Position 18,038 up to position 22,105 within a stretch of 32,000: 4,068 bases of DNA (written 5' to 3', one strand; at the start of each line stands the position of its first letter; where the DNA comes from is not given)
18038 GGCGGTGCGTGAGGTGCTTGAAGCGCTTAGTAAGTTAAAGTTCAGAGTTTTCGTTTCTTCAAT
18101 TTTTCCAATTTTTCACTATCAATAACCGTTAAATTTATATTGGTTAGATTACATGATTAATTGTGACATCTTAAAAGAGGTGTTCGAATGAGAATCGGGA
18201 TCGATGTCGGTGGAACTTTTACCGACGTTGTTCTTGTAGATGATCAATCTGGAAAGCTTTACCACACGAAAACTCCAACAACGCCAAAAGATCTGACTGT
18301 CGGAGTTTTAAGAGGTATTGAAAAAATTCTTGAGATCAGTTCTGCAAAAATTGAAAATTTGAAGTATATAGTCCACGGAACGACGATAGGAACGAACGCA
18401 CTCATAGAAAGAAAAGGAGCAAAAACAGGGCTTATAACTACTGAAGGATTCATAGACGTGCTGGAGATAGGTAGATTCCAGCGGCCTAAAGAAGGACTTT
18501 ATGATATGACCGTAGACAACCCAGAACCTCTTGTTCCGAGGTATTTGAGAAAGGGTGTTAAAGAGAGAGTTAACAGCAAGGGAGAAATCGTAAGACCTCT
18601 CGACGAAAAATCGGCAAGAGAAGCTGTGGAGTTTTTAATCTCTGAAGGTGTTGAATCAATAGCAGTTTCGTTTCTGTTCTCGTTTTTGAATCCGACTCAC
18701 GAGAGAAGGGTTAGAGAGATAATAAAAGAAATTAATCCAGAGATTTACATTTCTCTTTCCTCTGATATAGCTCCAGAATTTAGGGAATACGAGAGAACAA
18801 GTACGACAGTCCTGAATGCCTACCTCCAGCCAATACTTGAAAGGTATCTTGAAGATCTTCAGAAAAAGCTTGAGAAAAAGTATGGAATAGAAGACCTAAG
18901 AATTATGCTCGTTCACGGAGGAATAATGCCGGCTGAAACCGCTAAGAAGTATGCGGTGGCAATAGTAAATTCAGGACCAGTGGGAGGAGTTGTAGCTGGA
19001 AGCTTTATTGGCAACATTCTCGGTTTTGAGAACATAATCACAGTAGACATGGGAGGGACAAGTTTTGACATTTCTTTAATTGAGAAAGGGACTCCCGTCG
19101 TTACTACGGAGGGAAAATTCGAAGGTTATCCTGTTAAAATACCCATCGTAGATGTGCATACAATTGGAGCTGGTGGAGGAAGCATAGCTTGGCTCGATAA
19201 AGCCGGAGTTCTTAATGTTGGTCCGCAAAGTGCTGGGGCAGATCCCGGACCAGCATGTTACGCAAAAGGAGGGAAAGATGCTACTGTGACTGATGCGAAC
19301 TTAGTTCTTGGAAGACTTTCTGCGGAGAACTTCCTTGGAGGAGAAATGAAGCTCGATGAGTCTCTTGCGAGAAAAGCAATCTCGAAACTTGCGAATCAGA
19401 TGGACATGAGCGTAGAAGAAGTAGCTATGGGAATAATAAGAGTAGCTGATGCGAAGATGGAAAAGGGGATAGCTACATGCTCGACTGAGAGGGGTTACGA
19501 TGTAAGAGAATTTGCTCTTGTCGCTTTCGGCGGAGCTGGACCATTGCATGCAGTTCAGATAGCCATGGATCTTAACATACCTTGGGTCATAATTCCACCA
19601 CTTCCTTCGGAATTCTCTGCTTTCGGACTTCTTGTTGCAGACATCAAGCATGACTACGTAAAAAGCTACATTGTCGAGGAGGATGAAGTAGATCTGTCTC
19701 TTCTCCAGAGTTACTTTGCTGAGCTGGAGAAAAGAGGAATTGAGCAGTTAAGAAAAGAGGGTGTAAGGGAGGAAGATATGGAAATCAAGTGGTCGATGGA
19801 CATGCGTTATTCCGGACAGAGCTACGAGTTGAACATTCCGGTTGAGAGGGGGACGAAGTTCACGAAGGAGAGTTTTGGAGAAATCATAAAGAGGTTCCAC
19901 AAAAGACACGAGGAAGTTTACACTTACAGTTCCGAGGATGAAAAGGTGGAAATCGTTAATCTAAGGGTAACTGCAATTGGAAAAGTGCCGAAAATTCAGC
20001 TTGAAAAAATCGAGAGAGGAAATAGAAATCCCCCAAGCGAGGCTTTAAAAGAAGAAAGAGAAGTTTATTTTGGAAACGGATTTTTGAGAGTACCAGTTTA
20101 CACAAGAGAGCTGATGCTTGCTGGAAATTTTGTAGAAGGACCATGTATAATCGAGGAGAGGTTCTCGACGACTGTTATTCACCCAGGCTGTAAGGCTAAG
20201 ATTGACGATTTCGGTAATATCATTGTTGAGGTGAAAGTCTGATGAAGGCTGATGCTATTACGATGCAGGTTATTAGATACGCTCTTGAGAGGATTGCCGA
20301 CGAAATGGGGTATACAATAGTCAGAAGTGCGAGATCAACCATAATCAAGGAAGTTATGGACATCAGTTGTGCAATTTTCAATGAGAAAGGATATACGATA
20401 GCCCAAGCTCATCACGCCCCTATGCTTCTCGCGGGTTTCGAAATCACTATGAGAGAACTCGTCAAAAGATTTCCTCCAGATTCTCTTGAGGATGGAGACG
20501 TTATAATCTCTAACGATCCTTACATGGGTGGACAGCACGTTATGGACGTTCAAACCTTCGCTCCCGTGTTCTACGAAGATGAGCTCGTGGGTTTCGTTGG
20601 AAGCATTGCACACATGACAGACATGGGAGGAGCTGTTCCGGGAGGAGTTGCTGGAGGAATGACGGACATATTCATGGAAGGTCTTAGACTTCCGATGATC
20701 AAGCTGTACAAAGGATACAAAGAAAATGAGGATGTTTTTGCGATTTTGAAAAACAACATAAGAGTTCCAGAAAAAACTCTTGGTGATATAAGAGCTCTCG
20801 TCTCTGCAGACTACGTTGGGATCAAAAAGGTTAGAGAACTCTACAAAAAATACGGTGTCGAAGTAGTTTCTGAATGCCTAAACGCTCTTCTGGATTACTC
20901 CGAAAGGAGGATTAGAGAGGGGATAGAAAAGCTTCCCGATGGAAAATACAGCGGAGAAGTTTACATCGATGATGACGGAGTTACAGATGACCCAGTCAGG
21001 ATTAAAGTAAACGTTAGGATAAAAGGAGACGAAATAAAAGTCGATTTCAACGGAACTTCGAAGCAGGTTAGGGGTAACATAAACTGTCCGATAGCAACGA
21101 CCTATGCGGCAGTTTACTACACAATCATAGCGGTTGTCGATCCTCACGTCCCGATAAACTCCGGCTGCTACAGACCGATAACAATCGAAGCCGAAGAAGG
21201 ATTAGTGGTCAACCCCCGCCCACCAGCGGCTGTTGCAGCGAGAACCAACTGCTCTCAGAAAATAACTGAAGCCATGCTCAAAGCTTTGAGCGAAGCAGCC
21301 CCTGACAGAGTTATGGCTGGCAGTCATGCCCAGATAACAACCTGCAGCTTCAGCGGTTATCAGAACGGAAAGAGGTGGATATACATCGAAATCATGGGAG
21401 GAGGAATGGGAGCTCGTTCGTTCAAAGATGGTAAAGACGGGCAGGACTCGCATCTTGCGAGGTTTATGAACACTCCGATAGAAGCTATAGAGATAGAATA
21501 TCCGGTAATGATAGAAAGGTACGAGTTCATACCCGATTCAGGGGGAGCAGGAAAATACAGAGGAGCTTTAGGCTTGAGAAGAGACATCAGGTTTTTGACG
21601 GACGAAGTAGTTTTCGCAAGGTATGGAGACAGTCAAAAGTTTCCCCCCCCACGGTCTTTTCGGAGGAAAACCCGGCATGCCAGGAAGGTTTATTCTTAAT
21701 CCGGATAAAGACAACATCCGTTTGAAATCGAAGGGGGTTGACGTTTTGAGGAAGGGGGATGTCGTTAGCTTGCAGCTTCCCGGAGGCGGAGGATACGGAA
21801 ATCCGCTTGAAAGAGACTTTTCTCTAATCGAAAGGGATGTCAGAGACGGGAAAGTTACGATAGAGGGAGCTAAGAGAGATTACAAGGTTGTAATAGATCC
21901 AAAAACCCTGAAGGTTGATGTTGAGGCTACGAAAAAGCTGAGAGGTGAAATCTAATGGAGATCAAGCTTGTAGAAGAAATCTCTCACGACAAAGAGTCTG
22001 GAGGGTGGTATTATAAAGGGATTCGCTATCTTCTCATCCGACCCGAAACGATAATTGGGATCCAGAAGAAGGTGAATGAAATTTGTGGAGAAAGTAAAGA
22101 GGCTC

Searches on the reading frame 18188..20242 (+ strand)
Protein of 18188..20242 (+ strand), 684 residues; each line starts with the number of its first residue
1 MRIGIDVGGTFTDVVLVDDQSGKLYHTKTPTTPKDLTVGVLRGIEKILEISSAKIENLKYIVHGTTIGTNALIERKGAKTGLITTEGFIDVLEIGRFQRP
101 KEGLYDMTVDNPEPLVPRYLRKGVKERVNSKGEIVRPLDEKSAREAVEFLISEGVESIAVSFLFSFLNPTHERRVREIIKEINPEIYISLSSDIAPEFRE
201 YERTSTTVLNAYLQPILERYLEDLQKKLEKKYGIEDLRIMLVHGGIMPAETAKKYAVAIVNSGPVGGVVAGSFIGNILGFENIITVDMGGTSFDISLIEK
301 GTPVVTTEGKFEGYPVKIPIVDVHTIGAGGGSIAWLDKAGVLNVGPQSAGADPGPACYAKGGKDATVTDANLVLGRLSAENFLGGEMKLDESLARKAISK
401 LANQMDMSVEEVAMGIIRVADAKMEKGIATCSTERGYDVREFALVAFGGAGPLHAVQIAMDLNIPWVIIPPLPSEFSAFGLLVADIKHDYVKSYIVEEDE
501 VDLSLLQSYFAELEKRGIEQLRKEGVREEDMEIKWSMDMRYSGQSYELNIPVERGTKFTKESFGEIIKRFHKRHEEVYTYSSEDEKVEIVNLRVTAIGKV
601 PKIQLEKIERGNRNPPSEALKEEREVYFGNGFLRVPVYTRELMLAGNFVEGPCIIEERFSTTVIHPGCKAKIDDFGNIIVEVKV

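Call 11: search_protein_families(library=pfam, proteins=[window:18188-20242:+])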
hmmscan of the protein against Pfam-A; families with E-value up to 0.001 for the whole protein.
window:18188-20242:+ (684 aa): 4 families
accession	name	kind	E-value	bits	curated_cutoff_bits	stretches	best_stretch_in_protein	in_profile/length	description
PF01968.24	Hydantoinase_A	-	2.6e-103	345.7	22.9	1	203-489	1-290/291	Hydantoinase/oxoprolinase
PF05378.19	Hydant_A_N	-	2e-57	194.2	25.2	1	2-182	1-175/176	Hydantoinase/oxoprolinase N-terminal region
PF19278.4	Hydant_A_C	-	3e-27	95.7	21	1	504-675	12-185/193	Hydantoinase/oxoprolinase C-terminal domain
PF13941.12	MutL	-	0.00096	18.5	27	0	5-53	4-54/450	MutL protein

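Call 20: find_homologous_proteins(query=window:18188-20242:+, max_evalue=1e-50)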
Query window:18188-20242:+ (684 aa): 8000 proteins with E <= 1e-50 among 8000 candidates; the best 120 are listed.
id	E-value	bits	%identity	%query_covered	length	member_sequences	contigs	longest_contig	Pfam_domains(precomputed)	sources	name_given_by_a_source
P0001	0.0e+0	1484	97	100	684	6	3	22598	PF01968.25,PF19278.5,PF05378.20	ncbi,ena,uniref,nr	ncbi:hydantoinase/oxoprolinase family protein [Ferroglobus sp.]|uniref:hydantoinase/oxoprolinase fam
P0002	0.0e+0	1205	77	100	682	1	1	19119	PF01968.25,PF19278.5,PF05378.20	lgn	-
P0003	0.0e+0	1196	76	100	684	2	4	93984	PF01968.25,PF19278.5,PF05378.20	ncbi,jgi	jgi:N-methylhydantoinase A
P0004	0.0e+0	1183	76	100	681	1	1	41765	PF01968.25,PF19278.5,PF05378.20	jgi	jgi:N-methylhydantoinase A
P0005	0.0e+0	1169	74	100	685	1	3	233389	PF01968.25,PF19278.5,PF05378.20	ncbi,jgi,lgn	jgi:N-methylhydantoinase A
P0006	0.0e+0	1145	73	99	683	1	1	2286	PF01968.25,PF19278.5,PF05378.20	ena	-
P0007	0.0e+0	1125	71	99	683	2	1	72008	PF01968.25,PF19278.5,PF05378.20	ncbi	-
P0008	2.1e-271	920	63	99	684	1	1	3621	PF01968.25,PF19278.5,PF05378.20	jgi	-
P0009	1.3e-269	914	61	100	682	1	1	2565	PF01968.25,PF19278.5,PF05378.20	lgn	-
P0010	2.1e-269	914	60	100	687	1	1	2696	PF01968.25,PF19278.5,PF05378.20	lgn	-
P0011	3.6e-269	913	60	100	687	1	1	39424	PF01968.25,PF19278.5,PF05378.20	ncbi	-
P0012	7.5e-269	912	62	99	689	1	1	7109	PF01968.25,PF19278.5,PF05378.20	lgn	-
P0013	3.5e-267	906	61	100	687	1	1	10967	PF01968.25,PF19278.5,PF05378.20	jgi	-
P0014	3.6e-267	906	60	100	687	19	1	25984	PF01968.25,PF19278.5,PF05378.20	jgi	jgi:N-methylhydantoinase A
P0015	1.1e-266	905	62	99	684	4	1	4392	PF01968.25,PF19278.5,PF05378.20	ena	-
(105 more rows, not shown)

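Call 21: find_encoding_contigs(protein=P0003, flank=10000, max_places=2)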
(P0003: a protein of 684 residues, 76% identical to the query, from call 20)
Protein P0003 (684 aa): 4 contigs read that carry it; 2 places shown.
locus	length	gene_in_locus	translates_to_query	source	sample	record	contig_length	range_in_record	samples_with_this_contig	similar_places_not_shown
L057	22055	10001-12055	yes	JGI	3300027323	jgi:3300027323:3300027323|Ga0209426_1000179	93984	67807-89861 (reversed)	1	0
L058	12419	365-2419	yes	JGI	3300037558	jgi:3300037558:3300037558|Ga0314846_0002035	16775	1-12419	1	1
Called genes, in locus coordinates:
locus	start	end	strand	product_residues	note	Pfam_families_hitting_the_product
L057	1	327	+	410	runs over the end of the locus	PF13486:Dehalogenase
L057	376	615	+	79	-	-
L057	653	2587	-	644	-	PF00724:Oxidored_FMN, PF07992:Pyr_redox_2, PF00070:Pyr_redox (weak), PF00890:FAD_binding_2, PF01266:DAO, PF07992:Pyr_redox_2, PF12831:FAD_oxidored, PF13450:NAD_binding_8, +5 more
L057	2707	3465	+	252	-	PF01012:ETF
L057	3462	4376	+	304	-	PF01012:ETF, PF00766:ETF_alpha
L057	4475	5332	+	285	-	PF02737:3HCDH_N, PF03446:NAD_binding_2 (faint), PF03721:UDPG_MGDP_dh_N (weak), PF00725:3HCDH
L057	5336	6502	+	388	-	PF00108:Thiolase_N, PF02803:Thiolase_C, PF22691:Thiolase_C_1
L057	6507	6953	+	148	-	PF12172:zf-ChsH2, PF01796:OB_ChsH2_C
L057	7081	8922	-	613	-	PF02730:AFOR_N, PF01314:AFOR_C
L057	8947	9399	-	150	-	PF12797:Fer4_2 (faint), PF13237:Fer4_10 (faint), PF12838:Fer4_7 (weak), PF13247:Fer4_11, PF14697:Fer4_21 (weak), PF25160:LdpA_Fe-S-bd (weak), PF00037:Fer4 (weak), PF12837:Fer4_6 (weak), +5 more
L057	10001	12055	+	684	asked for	PF05378:Hydant_A_N, PF01968:Hydantoinase_A, PF19278:Hydant_A_C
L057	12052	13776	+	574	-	PF02538:Hydantoinase_B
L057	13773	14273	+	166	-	PF02830:V4R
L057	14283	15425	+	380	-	PF02771:Acyl-CoA_dh_N, PF02770:Acyl-CoA_dh_M, PF00441:Acyl-CoA_dh_1, PF08028:Acyl-CoA_dh_2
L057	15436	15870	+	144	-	PF02310:B12-binding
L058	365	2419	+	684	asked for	PF05378:Hydant_A_N, PF01968:Hydantoinase_A, PF19278:Hydant_A_C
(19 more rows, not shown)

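Call 22: find_encoding_contigs(protein=P0005, flank=10000, max_places=2)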
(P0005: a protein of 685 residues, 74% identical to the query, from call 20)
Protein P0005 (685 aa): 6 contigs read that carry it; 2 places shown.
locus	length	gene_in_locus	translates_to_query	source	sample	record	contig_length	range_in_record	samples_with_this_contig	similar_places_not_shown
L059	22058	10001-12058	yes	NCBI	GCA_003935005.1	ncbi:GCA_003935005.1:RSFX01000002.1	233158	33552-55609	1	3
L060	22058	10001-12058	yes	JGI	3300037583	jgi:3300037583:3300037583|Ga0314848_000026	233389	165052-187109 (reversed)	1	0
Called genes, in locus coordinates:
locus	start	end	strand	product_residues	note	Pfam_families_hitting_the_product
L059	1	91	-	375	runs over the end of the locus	PF12704:MacB_PCD, PF02687:FtsX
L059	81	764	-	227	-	PF02463:SMC_N (faint), PF00005:ABC_tran, PF13304:AAA_21 (weak)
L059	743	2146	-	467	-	PF07705:CARDB (weak)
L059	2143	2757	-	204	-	PF04893:Yip1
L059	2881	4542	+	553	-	PF04675:DNA_ligase_A_N, PF01068:DNA_ligase_A_M, PF09414:RNA_ligase (weak), PF04679:DNA_ligase_A_C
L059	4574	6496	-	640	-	PF00724:Oxidored_FMN, PF07992:Pyr_redox_2, PF00070:Pyr_redox (weak), PF00890:FAD_binding_2, PF01266:DAO, PF07992:Pyr_redox_2, PF12831:FAD_oxidored, PF13450:NAD_binding_8, +4 more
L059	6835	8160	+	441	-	PF07992:Pyr_redox_2, PF13738:Pyr_redox_3 (faint), PF02852:Pyr_redox_dim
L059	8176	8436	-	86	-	PF01206:TusA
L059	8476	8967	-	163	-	PF09719:C_GCAxxG_C_C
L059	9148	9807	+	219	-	PF01209:Ubie_methyltran, PF13489:Methyltransf_23, PF08241:Methyltransf_11, PF08242:Methyltransf_12, PF13649:Methyltransf_25, PF13847:Methyltransf_31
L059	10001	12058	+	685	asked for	PF05378:Hydant_A_N, PF01968:Hydantoinase_A, PF19278:Hydant_A_C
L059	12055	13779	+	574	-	PF02538:Hydantoinase_B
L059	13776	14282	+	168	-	PF02830:V4R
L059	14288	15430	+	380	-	PF02771:Acyl-CoA_dh_N, PF02770:Acyl-CoA_dh_M, PF00441:Acyl-CoA_dh_1, PF08028:Acyl-CoA_dh_2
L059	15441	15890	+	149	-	PF02310:B12-binding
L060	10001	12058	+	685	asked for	PF05378:Hydant_A_N, PF01968:Hydantoinase_A, PF19278:Hydant_A_C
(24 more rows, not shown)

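Call 23: find_encoding_contigs(protein=P0007, flank=10000, max_places=2)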
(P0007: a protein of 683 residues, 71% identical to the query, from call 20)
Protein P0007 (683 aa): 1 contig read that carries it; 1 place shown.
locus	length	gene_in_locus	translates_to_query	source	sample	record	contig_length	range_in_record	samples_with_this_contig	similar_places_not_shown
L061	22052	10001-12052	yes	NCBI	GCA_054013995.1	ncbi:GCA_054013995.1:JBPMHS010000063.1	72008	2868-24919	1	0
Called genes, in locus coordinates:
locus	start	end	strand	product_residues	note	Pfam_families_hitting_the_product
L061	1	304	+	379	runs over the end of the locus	PF02771:Acyl-CoA_dh_N, PF02770:Acyl-CoA_dh_M, PF00441:Acyl-CoA_dh_1, PF08028:Acyl-CoA_dh_2, PF22924:ACOX_C_alpha1 (weak)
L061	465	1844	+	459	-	PF00324:AA_permease, PF13520:AA_permease_2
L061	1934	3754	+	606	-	PF02730:AFOR_N, PF01314:AFOR_C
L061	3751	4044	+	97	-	PF02597:ThiS, PF09138:Urm1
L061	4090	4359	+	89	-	PF01206:TusA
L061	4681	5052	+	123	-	PF02311:AraC_binding (weak), PF07883:Cupin_2 (weak)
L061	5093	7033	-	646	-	PF00724:Oxidored_FMN, PF00070:Pyr_redox (faint), PF00890:FAD_binding_2 (weak), PF01134:GIDA (weak), PF03486:HI0933_like (weak), PF07992:Pyr_redox_2, PF12831:FAD_oxidored, PF13450:NAD_binding_8 (weak), +2 more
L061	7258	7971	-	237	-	PF01987:AIM24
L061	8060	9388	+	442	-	PF00070:Pyr_redox (faint), PF00890:FAD_binding_2 (faint), PF03486:HI0933_like (faint), PF07992:Pyr_redox_2, PF12831:FAD_oxidored (faint), PF13738:Pyr_redox_3 (weak), PF02852:Pyr_redox_dim (weak)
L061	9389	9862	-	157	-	PF09719:C_GCAxxG_C_C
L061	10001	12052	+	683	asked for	PF05378:Hydant_A_N, PF01968:Hydantoinase_A, PF19278:Hydant_A_C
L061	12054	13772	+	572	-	PF02538:Hydantoinase_B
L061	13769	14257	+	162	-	PF06505:XylR_N, PF02830:V4R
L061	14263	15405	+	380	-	PF02771:Acyl-CoA_dh_N, PF02770:Acyl-CoA_dh_M, PF00441:Acyl-CoA_dh_1, PF08028:Acyl-CoA_dh_2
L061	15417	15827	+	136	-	PF02310:B12-binding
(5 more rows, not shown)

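Call 30: find_related_loci(query=window:18188-20242:+, collection=metagenome_contigs, flank=10000)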
Query window:18188-20242:+ (684 aa) in metagenome_contigs; peptide patterns used: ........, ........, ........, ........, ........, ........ (x = any residue, [..] = any of these).
103 stretches matched a pattern; 1 encode a relative of the query (tblastn E <= 1e-3); 1 distinct loci.
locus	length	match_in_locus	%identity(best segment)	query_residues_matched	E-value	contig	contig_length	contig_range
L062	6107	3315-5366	97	1-684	0e+0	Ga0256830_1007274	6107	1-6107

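Call 32: find_encoding_contigs(protein=P0002, flank=10000, max_places=1)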
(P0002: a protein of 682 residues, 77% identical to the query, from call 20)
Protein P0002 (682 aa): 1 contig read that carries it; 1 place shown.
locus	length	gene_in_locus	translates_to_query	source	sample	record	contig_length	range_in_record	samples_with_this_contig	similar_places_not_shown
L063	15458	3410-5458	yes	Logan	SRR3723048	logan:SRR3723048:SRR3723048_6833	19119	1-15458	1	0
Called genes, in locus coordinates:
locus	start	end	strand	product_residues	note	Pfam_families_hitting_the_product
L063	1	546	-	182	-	?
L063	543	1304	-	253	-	PF01012:ETF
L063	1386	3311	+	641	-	PF00724:Oxidored_FMN, PF13738:Pyr_redox_3 (faint), PF00070:Pyr_redox (weak), PF00890:FAD_binding_2 (weak), PF01266:DAO (weak), PF07992:Pyr_redox_2, PF12831:FAD_oxidored (weak), PF13450:NAD_binding_8, +1 more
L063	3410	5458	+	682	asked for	PF05378:Hydant_A_N, PF01968:Hydantoinase_A, PF19278:Hydant_A_C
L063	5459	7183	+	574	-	PF02538:Hydantoinase_B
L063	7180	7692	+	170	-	PF02830:V4R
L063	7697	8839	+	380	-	PF02771:Acyl-CoA_dh_N, PF02770:Acyl-CoA_dh_M, PF00441:Acyl-CoA_dh_1, PF08028:Acyl-CoA_dh_2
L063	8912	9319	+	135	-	PF02310:B12-binding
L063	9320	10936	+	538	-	PF01642:MM_CoA_mutase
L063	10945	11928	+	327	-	PF08461:WHD_RNase_R, PF01995:NRD1_2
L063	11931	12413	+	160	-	PF12837:Fer4_6 (weak), PF13247:Fer4_11, PF25160:LdpA_Fe-S-bd (weak), PF12838:Fer4_7, PF12797:Fer4_2 (weak), PF00037:Fer4, PF12837:Fer4_6 (weak), PF13237:Fer4_10 (weak), +5 more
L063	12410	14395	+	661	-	PF02730:AFOR_N, PF01314:AFOR_C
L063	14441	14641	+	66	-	-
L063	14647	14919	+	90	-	PF02597:ThiS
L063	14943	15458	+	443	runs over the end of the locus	PF02629:CoA_binding, PF13380:CoA_binding_2, PF13607:Succ_CoA_lig, PF19045:Ligase_CoA_2 (weak)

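Call 33: find_encoding_contigs(protein=P0004, flank=10000, max_places=1)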
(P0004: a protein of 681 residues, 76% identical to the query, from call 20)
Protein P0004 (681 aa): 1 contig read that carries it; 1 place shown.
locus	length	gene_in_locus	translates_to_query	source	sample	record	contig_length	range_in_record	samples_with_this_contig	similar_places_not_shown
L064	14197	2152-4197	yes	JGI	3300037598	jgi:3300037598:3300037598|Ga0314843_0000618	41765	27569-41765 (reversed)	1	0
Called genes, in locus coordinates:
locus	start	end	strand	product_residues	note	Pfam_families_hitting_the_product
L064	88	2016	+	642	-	PF00724:Oxidored_FMN, PF00070:Pyr_redox (weak), PF00890:FAD_binding_2, PF01134:GIDA (weak), PF01266:DAO, PF07992:Pyr_redox_2, PF12831:FAD_oxidored, PF13450:NAD_binding_8, +3 more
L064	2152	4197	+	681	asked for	PF05378:Hydant_A_N, PF01968:Hydantoinase_A, PF19278:Hydant_A_C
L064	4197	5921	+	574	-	PF02538:Hydantoinase_B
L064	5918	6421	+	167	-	PF02830:V4R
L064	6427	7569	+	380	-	PF02771:Acyl-CoA_dh_N, PF02770:Acyl-CoA_dh_M, PF00441:Acyl-CoA_dh_1, PF08028:Acyl-CoA_dh_2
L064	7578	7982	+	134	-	PF02310:B12-binding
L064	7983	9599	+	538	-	PF01642:MM_CoA_mutase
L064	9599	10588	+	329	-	PF08461:WHD_RNase_R, PF01995:NRD1_2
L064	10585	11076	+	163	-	PF13237:Fer4_10 (weak), PF13247:Fer4_11, PF25160:LdpA_Fe-S-bd (weak), PF12838:Fer4_7, PF13187:Fer4_9 (weak), PF14697:Fer4_21 (weak), PF00037:Fer4, PF12837:Fer4_6, +3 more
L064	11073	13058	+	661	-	PF02730:AFOR_N, PF01314:AFOR_C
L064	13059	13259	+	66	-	-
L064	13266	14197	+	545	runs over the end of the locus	PF02597:ThiS, PF02629:CoA_binding, PF13380:CoA_binding_2, PF13607:Succ_CoA_lig, PF19045:Ligase_CoA_2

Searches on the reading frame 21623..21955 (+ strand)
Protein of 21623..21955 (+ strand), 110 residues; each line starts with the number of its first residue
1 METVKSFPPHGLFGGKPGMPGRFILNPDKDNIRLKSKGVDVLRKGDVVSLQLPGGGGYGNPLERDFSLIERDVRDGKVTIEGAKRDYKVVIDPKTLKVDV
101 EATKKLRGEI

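Call 14: search_protein_families(library=pfam, proteins=[window:21623-21955:+], max_evalue=0.01)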
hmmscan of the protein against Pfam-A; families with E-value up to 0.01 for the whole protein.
window:21623-21955:+ (110 aa): 1 family
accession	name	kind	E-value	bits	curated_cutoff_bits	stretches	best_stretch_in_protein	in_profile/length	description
PF02538.19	Hydantoinase_B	-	3.5e-11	42.7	26.8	1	6-61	461-519/519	Hydantoinase B/oxoprolinase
